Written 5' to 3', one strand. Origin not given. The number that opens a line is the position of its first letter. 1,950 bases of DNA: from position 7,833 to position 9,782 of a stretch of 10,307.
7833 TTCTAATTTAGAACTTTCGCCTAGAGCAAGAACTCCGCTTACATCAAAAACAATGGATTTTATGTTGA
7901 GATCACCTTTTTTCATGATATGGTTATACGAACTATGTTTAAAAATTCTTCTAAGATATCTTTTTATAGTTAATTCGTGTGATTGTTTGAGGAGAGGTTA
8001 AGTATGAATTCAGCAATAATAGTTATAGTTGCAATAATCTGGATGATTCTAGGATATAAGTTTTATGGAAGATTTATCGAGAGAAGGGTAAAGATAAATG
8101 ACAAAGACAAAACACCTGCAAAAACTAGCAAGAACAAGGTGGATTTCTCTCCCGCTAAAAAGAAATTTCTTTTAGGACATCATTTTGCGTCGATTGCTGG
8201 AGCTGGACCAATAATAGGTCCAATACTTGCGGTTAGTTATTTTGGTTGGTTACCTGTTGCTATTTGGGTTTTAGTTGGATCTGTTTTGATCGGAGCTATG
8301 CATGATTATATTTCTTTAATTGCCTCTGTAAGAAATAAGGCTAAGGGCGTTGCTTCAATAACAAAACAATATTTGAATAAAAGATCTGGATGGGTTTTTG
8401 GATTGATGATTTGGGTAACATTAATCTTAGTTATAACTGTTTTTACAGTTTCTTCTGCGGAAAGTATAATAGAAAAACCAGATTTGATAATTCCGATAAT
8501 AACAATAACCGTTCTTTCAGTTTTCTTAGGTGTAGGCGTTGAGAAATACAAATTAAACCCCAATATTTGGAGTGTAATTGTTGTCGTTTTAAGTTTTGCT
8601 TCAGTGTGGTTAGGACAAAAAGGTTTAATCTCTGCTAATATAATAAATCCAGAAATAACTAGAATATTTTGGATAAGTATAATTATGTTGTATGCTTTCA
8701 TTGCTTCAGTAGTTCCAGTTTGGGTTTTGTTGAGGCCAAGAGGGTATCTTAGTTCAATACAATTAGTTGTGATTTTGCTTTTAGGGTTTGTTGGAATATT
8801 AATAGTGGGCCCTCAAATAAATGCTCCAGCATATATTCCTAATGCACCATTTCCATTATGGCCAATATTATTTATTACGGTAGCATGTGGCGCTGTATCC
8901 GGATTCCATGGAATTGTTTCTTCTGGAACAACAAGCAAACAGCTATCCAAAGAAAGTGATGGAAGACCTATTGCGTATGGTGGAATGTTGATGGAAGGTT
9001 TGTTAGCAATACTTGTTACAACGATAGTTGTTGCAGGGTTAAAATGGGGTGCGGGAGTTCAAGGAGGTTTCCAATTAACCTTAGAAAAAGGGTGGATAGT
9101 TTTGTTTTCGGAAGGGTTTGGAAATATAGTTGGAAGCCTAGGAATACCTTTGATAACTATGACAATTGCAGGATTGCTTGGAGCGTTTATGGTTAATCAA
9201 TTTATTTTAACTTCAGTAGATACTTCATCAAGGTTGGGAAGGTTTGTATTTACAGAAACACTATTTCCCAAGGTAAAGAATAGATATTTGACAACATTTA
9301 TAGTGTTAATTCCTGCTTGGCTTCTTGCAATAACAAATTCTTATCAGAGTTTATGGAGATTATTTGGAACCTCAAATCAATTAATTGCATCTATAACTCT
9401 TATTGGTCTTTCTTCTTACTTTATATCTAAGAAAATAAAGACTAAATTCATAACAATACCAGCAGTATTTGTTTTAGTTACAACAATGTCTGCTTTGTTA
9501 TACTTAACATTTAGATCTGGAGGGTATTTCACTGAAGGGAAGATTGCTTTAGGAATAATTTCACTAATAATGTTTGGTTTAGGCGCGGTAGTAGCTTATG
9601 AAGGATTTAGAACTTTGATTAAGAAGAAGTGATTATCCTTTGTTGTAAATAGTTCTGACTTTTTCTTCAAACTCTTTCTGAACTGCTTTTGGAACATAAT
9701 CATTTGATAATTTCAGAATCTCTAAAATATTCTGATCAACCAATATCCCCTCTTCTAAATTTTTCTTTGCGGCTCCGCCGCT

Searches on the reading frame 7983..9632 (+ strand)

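Call 7: search_protein_families(library=pfam, proteins=[window:7983-9632:+], max_evalue=0.01)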
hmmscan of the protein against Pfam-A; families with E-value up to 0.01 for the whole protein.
window:7983-9632:+ (549 aa): 1 family
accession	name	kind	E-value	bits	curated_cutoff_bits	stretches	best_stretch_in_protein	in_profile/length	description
PF02554.20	CstA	-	6.3e-125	418.5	27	2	9-350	1-352/560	Carbon starvation protein CstA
